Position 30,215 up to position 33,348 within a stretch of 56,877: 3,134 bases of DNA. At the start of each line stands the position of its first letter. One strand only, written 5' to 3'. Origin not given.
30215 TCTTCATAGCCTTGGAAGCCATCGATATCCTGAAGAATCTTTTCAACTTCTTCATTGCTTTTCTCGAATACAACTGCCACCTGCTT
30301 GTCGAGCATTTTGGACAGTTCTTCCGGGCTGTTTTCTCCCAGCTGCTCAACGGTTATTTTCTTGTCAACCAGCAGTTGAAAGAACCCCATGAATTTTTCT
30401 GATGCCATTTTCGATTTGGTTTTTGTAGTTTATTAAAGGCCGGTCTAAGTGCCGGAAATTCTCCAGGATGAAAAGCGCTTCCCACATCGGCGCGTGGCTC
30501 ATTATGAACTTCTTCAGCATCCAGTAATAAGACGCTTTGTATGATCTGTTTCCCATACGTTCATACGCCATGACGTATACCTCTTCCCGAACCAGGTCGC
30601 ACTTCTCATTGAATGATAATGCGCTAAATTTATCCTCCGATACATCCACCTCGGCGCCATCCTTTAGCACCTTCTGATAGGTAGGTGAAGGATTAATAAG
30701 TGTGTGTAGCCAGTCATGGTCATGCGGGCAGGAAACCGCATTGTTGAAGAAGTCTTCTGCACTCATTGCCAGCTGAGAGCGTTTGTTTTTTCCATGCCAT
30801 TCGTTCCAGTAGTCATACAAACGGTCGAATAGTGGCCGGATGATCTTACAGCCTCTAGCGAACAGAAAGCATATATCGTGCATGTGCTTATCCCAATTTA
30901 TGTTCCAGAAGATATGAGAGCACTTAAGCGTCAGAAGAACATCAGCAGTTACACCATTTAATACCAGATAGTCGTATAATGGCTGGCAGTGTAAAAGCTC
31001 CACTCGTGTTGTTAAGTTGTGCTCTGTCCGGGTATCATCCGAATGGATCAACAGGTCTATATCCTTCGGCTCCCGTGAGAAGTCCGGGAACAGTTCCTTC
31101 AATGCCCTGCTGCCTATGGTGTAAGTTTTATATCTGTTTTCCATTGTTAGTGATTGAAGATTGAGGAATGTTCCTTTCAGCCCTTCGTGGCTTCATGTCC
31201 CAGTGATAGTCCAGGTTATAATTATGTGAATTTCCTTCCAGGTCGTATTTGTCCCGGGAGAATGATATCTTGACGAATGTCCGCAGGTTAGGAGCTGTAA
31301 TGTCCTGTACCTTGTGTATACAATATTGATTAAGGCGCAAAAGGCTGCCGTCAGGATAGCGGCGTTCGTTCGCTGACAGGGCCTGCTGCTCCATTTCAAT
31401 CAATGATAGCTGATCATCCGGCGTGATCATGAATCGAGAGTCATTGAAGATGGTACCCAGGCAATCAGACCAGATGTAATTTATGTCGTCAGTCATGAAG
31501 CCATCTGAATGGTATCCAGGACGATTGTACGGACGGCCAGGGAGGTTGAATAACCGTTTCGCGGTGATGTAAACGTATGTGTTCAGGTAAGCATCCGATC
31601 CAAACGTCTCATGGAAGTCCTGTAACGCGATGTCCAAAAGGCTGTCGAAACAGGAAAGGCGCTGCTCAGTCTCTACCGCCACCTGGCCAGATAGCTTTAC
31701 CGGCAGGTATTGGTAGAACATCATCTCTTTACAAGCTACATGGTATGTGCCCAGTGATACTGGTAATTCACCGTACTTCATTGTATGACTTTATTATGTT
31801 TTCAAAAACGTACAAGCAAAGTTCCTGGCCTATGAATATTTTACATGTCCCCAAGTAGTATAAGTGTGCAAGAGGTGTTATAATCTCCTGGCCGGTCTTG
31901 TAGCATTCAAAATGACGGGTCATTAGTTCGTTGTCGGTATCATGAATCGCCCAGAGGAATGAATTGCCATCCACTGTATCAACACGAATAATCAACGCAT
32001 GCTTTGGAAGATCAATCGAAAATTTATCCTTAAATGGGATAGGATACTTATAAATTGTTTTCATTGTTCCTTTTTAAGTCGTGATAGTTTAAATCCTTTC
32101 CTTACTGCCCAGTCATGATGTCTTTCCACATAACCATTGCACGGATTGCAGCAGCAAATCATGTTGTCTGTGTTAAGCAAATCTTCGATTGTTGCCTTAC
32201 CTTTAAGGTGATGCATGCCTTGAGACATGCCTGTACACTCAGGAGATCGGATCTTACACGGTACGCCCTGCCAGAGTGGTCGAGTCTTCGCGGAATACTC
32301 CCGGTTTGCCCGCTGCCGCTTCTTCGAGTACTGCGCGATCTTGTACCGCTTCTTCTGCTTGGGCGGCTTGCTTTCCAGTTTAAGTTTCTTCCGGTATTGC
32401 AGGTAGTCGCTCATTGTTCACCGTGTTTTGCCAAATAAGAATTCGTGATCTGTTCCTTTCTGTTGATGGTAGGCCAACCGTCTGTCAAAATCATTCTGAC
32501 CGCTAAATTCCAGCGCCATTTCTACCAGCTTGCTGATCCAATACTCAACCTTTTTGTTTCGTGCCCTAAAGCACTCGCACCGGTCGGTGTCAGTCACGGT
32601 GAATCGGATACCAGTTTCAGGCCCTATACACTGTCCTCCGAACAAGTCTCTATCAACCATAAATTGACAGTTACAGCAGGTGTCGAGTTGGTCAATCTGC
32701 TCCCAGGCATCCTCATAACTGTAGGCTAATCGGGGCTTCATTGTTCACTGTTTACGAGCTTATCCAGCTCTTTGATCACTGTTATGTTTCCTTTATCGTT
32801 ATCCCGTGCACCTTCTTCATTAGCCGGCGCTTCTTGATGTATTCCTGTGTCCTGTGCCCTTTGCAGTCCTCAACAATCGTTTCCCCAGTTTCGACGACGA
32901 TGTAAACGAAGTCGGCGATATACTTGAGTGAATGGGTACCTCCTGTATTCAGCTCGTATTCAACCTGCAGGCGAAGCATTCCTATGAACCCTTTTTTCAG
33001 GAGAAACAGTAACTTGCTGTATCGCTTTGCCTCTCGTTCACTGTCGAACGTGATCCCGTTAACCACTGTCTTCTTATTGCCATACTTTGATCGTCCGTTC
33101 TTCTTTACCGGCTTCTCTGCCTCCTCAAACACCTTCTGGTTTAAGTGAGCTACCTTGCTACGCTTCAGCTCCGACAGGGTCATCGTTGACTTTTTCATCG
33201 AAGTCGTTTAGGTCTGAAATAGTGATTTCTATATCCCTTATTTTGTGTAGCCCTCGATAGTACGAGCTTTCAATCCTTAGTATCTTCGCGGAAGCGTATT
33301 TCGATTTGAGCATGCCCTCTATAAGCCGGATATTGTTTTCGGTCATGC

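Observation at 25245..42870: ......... element abutting start codons of many early genes (not Shine-Dalgarno-like)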

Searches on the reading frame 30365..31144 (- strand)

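Call 12: search_protein_families(library=phrogs, proteins=[window:30365-31144:-], max_evalue=0.001)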
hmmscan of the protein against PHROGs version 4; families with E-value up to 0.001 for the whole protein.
window:30365-31144:- (259 aa): 2 families
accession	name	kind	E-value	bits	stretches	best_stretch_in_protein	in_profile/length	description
phrog_6944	-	unknown function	3.3e-53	182.1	1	8-246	4-249/257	-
phrog_2141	-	unknown function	1.2e-21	78.6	1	65-215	112-270/318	-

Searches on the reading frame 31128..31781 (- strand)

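Call 12: search_protein_families(library=phrogs, proteins=[window:31128-31781:-], max_evalue=0.001)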
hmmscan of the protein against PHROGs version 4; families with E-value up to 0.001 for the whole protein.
window:31128-31781:- (217 aa): 1 family
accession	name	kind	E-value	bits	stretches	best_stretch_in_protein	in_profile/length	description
phrog_1843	-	unknown function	2.6e-25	90.5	1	16-207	17-213/222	-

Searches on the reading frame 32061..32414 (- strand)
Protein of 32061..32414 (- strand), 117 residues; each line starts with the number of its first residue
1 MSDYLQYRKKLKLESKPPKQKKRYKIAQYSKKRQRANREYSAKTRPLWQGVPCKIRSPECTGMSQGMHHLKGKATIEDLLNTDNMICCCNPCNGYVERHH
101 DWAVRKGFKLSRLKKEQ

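Call 10: search_protein_families(library=phrogs, proteins=[window:32061-32414:-], max_evalue=0.01)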
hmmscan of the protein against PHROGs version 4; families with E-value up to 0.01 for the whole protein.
window:32061-32414:- (117 aa): 1 family
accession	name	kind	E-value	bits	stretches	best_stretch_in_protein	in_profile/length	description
phrog_740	-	DNA, RNA and nucleotide metabolism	0.0038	17.2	1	66-113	52-101/332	HNH endonuclease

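Call 11: search_protein_families(library=pfam, proteins=[window:32061-32414:-], max_evalue=0.01)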
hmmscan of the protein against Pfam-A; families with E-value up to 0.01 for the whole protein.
window:32061-32414:- (117 aa): 0 families

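Call 34: find_homologous_proteins(query=window:32061-32414:-)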
Query window:32061-32414:- (117 aa): 24 proteins with E <= 0.001 among 26 candidates.
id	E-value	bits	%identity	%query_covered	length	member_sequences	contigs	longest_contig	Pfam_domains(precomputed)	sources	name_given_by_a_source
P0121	2.3e-75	268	100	100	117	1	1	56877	-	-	-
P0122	6.6e-58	212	79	100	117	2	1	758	-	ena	-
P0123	5.4e-57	209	78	100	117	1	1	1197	-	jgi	jgi:hypothetical protein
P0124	8.0e-56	205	79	100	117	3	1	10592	-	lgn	-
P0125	2.4e-54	200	77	98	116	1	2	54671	-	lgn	-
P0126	1.5e-53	198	78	98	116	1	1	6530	-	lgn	-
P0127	1.1e-51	192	74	100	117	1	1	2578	-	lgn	-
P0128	6.8e-51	189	75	100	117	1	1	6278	-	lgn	-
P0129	1.4e-45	172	66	99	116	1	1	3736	-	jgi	jgi:hypothetical protein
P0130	8.5e-43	163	65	100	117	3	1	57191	-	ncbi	-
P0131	4.1e-41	158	62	100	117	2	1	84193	-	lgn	-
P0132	5.9e-40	154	60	98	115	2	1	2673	-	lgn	-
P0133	7.0e-36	141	61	100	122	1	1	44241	-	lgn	-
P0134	1.7e-35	139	62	100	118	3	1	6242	-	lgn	-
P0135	4.0e-35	138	61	98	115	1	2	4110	-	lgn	-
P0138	6.7e-34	134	57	100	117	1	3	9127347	-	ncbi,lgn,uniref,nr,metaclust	ncbi:hypothetical protein [Chitinophaga pinensis]|uniref:HNH endonuclease n=1 Tax=Chitinophaga pinen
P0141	1.6e-30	123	56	98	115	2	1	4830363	-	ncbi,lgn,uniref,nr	ncbi:hypothetical protein SAMN05428988_0127 [Chitinophaga sp. YR573]|uniref:hypothetical protein n=1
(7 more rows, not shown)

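Call 35: find_encoding_contigs(protein=P0125, flank=10000, max_places=2)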
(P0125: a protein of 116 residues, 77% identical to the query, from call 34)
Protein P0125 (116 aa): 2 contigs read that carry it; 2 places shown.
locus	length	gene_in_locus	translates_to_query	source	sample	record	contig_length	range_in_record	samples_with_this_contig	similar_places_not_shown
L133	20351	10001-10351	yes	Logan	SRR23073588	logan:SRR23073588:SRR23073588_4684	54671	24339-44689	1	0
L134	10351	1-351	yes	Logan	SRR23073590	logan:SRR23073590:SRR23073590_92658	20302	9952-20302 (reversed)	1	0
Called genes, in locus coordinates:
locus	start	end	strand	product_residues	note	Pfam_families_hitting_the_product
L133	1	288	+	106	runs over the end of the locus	-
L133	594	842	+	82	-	-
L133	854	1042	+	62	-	-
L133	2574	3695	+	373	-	PF13479:AAA_24 (weak)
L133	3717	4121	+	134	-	-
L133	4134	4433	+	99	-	-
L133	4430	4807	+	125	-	PF26890:Phage_HP1_YO09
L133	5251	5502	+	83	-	-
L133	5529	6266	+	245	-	-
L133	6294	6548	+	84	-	PF14090:HTH_39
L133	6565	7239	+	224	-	-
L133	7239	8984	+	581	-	PF01751:Toprim (weak), PF13155:Toprim_2, PF13662:Toprim_4, PF03796:DnaB_C (faint), PF13481:AAA_25 (faint)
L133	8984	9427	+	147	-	-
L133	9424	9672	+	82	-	-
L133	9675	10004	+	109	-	-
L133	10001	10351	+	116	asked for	-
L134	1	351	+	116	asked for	?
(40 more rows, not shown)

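Call 36: find_encoding_contigs(protein=P0130, flank=10000, max_places=2)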
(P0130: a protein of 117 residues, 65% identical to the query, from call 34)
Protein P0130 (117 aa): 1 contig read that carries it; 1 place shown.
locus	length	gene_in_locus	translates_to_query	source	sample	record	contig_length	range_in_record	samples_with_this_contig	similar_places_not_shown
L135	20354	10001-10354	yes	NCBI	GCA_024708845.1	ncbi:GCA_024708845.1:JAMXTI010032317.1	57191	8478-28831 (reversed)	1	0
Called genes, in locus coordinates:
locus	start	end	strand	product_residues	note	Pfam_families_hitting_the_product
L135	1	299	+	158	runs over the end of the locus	-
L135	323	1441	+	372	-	PF12684:DUF3799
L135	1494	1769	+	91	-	-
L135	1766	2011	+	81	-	PF26890:Phage_HP1_YO09 (weak)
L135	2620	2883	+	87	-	-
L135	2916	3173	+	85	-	PF14090:HTH_39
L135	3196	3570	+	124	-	-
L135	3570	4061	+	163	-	PF14297:Lin1244_N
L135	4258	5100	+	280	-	PF01751:Toprim (weak), PF13662:Toprim_4, PF13155:Toprim_2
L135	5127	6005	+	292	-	PF03796:DnaB_C (weak), PF13481:AAA_25 (faint)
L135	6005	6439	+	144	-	-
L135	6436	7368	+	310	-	PF00145:DNA_methylase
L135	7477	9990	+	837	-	PF00176:SNF2-rel_dom (weak), PF01555:N6_N4_Mtase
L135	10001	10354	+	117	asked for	-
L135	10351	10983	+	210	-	-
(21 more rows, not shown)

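Call 37: find_encoding_contigs(protein=P0138, flank=10000, max_places=3)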
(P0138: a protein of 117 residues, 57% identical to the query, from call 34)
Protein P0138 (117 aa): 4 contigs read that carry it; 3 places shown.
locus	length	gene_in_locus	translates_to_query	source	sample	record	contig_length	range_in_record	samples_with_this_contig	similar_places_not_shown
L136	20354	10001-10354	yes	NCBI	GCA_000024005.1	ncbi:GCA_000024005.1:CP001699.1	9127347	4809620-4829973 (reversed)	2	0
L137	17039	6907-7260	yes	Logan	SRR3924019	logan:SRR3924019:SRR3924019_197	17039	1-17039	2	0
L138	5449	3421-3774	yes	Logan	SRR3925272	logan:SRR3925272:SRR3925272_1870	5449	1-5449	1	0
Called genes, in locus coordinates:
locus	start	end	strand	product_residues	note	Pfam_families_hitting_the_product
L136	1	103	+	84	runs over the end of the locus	-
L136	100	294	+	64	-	-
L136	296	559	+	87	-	-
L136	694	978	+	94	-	-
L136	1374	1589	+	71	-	-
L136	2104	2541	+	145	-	-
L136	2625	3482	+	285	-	PF24703:DUF7666, PF01469:Pentapeptide_2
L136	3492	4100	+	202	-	PF04404:ERF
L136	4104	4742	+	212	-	PF05565:Sipho_Gp157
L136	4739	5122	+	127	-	PF11672:DUF3268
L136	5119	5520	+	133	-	-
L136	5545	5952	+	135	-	-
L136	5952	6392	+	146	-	-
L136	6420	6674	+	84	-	-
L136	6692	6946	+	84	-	PF14090:HTH_39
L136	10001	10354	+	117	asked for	-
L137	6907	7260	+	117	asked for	-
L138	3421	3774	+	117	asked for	-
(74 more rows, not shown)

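Call 66: find_encoding_contigs(protein=P0131, flank=10000, max_places=1)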
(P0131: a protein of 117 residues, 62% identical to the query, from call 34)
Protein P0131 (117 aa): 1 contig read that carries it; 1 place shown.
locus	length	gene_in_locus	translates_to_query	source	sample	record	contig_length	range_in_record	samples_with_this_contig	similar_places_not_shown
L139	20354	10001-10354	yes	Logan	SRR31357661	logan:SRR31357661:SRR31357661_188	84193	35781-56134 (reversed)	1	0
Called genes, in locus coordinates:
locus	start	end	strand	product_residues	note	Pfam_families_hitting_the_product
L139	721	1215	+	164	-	-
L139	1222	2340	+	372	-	PF12684:DUF3799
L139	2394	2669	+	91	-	-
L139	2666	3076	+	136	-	PF26890:Phage_HP1_YO09 (weak)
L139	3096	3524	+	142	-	-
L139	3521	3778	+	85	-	-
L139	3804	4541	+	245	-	-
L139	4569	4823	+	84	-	PF14090:HTH_39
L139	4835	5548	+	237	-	-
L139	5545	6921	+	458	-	PF00772:DnaB, PF13481:AAA_25, PF03796:DnaB_C, PF06745:ATPase (weak)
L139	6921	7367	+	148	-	-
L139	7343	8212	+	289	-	PF06356:DUF1064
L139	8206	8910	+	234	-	PF01555:N6_N4_Mtase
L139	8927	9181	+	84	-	-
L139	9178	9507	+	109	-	-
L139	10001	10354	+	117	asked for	-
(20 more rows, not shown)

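Call 67: find_encoding_contigs(protein=P0141, flank=10000, max_places=1)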
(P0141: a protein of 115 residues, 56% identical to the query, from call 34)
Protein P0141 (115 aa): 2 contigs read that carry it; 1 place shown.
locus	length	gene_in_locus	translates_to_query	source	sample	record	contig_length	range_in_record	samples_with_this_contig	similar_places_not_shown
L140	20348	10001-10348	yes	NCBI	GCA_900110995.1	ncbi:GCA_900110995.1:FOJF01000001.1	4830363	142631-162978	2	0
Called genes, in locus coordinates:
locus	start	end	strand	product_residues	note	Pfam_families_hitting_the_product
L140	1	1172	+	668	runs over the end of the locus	PF13476:AAA_23 (weak)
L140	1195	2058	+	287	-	-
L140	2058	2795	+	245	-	PF23023:Anti-Pycsar_Apyc1 (faint), PF00753:Lactamase_B, PF12706:Lactamase_B_2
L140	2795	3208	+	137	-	-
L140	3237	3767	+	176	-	-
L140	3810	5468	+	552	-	PF00176:SNF2-rel_dom, PF00270:DEAD (weak), PF00271:Helicase_C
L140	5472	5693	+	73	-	-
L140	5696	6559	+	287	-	PF14297:Lin1244_N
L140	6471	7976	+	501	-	PF00772:DnaB, PF13481:AAA_25, PF03796:DnaB_C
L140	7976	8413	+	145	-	-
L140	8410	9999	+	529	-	PF00145:DNA_methylase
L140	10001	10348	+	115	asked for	-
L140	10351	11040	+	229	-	PF01555:N6_N4_Mtase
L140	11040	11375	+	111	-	PF24963:DUF7768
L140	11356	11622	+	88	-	-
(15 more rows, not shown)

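Call 68: find_encoding_contigs(protein=P0133, flank=10000, max_places=1)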
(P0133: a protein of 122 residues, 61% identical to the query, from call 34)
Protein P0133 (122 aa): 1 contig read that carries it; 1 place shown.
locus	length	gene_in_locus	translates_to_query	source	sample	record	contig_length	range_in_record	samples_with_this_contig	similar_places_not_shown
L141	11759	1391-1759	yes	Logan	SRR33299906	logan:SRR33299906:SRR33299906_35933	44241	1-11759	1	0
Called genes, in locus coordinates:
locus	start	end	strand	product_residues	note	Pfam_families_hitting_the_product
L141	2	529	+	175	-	?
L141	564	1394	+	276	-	PF02086:MethyltransfD12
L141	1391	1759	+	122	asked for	-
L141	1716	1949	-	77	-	-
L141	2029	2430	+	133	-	-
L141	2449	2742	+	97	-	-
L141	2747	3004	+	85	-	-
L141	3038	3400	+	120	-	-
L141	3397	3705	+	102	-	PF04448:DUF551 (weak)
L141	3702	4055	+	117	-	-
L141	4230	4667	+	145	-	-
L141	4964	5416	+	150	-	-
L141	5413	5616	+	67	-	-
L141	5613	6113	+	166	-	PF05869:Dam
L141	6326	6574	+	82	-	-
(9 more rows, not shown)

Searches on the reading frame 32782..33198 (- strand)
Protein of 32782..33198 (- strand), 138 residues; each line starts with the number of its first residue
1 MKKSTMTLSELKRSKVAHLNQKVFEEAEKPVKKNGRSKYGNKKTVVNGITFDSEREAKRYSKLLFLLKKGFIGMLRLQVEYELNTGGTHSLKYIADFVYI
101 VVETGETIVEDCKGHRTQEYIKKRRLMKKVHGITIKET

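Call 13: search_protein_families(library=phrogs, proteins=[window:32782-33198:-], max_evalue=0.001)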
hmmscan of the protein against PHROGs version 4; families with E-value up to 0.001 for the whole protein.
window:32782-33198:- (138 aa): 2 families
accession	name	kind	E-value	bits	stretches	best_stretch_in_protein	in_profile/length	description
phrog_190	-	DNA, RNA and nucleotide metabolism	4.6e-32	112.6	1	10-137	149-280/338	Holliday junction resolvase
phrog_32087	-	unknown function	5.5e-21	75.7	1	89-137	15-66/67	-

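Call 20: find_encoding_contigs(protein=window:32782-33198:-, flank=10000, max_places=10)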
Protein window:32782-33198:- (138 aa): no gene with exactly this product is on record in the collection.

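Call 21: find_homologous_proteins(query=window:32782-33198:-)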
Query window:32782-33198:- (138 aa): 369 proteins with E <= 0.001 among 382 candidates; the best 120 are listed.
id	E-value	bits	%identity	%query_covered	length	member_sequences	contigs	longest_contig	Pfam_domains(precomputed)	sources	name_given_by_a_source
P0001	1.3e-76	272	96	96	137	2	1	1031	PF06356.18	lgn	-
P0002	2.6e-52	194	67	100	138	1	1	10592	PF06356.18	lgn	-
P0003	2.2e-51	191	69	100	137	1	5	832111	PF06356.18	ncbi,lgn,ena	-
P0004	6.3e-51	189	69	99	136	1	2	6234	PF06356.18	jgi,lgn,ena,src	-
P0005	6.9e-50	186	67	99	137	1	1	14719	PF06356.18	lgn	-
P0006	3.1e-49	184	67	99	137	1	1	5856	PF06356.18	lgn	-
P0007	3.8e-49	184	68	99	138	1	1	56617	PF06356.18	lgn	-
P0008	9.9e-49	182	68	99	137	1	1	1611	PF06356.18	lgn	-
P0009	6.2e-48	180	64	99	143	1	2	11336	PF06356.18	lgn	-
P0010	1.0e-47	179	66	99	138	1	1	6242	PF06356.18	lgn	-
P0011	2.2e-47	178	67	96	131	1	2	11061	PF06356.18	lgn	-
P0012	2.6e-47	178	66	99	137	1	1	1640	PF06356.18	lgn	-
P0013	5.8e-47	177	63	99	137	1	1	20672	PF06356.18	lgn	-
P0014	2.4e-46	175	64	99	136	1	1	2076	PF06356.18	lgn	-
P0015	3.9e-46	174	67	95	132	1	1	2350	PF06356.18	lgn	-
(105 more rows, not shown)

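Call 22: find_encoding_contigs(protein=P0003, flank=10000, max_places=4)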
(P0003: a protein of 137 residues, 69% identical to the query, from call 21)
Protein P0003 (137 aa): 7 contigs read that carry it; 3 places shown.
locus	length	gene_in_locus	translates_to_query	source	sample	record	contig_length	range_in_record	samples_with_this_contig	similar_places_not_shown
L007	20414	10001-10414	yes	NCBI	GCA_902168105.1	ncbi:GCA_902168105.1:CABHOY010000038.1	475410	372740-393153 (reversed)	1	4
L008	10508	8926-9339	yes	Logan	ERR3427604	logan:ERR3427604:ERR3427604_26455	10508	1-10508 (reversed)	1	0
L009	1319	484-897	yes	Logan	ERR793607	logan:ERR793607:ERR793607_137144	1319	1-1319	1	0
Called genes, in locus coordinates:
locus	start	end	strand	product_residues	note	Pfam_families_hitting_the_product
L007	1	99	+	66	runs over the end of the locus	-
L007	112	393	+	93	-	-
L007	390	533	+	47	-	-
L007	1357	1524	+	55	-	-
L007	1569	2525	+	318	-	PF13479:AAA_24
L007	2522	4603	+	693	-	PF12705:PDDEXK_1, PF17854:FtsK_alpha, PF01580:FtsK_SpoIIIE, PF01935:DUF87, PF12846:AAA_10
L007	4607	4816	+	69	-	-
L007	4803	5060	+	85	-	-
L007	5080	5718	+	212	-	-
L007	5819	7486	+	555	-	PF00176:SNF2-rel_dom, PF04851:ResIII (weak), PF00271:Helicase_C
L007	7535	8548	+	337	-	PF14297:Lin1244_N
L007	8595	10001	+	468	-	PF00772:DnaB, PF13481:AAA_25, PF03796:DnaB_C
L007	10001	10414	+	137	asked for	PF06356:DUF1064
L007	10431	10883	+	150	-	-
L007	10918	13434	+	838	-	PF00176:SNF2-rel_dom (faint), PF01555:N6_N4_Mtase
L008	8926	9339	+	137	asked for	PF06356:DUF1064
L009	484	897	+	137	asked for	PF06356:DUF1064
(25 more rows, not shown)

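Call 23: find_encoding_contigs(protein=P0007, flank=10000, max_places=2)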
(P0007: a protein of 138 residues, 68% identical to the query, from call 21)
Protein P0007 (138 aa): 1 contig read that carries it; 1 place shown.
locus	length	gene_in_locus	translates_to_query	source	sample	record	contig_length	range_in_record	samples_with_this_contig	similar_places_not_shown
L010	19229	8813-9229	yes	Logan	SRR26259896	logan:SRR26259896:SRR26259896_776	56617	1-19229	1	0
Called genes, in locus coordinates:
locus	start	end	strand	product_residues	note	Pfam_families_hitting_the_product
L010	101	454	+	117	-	-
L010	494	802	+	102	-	-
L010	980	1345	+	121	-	PF09643:YopX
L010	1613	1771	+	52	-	-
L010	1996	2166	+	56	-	-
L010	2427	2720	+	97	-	-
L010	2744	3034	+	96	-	-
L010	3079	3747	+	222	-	-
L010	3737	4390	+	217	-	PF09588:YqaJ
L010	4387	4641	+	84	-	-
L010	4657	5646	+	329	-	-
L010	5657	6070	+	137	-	-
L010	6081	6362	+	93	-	PF14090:HTH_39 (weak)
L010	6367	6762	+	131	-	PF26890:Phage_HP1_YO09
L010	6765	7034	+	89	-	-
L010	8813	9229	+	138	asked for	PF06356:DUF1064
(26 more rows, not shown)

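Call 24: find_encoding_contigs(protein=P0002, flank=10000, max_places=2)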
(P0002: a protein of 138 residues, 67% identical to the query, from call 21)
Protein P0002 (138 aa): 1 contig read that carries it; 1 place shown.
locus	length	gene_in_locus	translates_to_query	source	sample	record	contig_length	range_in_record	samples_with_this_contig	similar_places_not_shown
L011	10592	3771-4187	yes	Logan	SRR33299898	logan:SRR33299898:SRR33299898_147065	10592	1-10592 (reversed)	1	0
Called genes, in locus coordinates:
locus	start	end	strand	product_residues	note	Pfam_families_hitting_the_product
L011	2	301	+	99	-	?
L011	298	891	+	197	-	-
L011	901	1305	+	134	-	-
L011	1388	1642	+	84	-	-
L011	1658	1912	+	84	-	PF14090:HTH_39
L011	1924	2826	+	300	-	PF14297:Lin1244_N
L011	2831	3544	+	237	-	-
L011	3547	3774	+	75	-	PF12844:HTH_19 (weak), PF01381:HTH_3 (weak)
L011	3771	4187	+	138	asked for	PF06356:DUF1064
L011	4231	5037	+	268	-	-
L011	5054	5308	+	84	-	-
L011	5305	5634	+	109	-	-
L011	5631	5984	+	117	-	-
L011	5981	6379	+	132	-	PF21866:DUF6915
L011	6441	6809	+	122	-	-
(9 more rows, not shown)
